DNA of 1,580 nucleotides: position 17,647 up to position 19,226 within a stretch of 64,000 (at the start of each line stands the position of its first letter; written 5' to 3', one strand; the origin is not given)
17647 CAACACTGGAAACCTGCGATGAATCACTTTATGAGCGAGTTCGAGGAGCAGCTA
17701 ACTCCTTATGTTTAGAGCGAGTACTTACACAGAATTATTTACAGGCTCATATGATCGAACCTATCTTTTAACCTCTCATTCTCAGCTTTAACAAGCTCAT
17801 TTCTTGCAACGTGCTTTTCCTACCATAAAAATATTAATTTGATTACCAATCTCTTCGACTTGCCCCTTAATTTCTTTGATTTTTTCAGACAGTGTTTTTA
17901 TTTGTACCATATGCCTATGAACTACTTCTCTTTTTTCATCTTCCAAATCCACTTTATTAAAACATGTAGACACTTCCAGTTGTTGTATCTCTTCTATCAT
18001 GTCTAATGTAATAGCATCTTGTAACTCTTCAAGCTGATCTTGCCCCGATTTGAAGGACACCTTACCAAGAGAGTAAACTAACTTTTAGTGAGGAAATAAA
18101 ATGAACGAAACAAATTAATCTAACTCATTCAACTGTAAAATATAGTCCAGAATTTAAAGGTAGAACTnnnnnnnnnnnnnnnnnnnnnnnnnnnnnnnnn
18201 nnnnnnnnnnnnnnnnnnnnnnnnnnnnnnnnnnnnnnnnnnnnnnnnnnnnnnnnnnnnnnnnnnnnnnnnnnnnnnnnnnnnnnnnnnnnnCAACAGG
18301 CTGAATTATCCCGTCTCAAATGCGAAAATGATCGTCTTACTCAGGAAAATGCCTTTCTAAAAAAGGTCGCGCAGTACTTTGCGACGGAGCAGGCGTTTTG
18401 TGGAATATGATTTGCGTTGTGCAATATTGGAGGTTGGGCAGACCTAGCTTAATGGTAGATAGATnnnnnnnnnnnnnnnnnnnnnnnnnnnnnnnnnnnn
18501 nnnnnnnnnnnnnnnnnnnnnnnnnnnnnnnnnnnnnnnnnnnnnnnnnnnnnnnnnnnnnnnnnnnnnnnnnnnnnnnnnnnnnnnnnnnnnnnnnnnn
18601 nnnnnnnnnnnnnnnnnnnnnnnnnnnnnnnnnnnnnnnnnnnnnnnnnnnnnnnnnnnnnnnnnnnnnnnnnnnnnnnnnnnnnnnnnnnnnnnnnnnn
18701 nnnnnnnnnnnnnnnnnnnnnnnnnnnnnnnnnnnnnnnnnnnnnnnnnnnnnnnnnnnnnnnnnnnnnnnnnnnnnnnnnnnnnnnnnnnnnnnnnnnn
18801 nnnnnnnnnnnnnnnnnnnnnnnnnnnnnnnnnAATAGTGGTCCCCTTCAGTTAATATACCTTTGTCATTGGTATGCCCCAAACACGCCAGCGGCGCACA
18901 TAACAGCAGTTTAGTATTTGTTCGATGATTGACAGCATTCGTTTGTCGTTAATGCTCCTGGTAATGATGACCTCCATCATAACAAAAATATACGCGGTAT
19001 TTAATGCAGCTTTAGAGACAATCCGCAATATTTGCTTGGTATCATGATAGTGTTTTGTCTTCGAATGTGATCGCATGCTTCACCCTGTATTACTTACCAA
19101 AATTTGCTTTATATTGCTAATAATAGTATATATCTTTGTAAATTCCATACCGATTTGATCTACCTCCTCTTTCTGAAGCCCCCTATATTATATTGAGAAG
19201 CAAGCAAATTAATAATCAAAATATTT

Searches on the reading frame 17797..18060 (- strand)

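Call 72: search_protein_families(library=pfam, proteins=[window:17797-18060:-], max_evalue=0.05)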
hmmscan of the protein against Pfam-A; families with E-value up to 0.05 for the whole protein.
window:17797-18060:- (87 aa): 4 families
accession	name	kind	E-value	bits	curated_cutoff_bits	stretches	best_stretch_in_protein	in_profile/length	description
PF24073.1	DUF7365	-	0.003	18.1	27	1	11-73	36-99/101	Coiled-coil region of unknown function (DUF7365)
PF10157.14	BORCS6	-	0.016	15.8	35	1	43-70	72-99/101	BLOC-1-related complex sub-unit 6 C-terminal helix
PF00015.26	MCPsignal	-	0.038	14.3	34.6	1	45-78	19-52/172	Methyl-accepting chemotaxis protein (MCP) signalling domain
PF03135.19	CagE_TrbE_VirB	-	0.045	14.1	21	0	14-76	88-150/204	CagE, TrbE, VirB family, component of type IV transporter system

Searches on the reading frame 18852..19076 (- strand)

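Call 72: search_protein_families(library=pfam, proteins=[window:18852-19076:-], max_evalue=0.05)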
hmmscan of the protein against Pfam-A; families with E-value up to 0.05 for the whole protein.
window:18852-19076:- (74 aa): 1 family
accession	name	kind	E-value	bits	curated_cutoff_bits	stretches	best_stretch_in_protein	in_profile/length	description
PF16724.11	T4-gp15_tss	-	0.039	13.6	25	1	7-56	86-131/245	T4-like virus Myoviridae tail sheath stabiliser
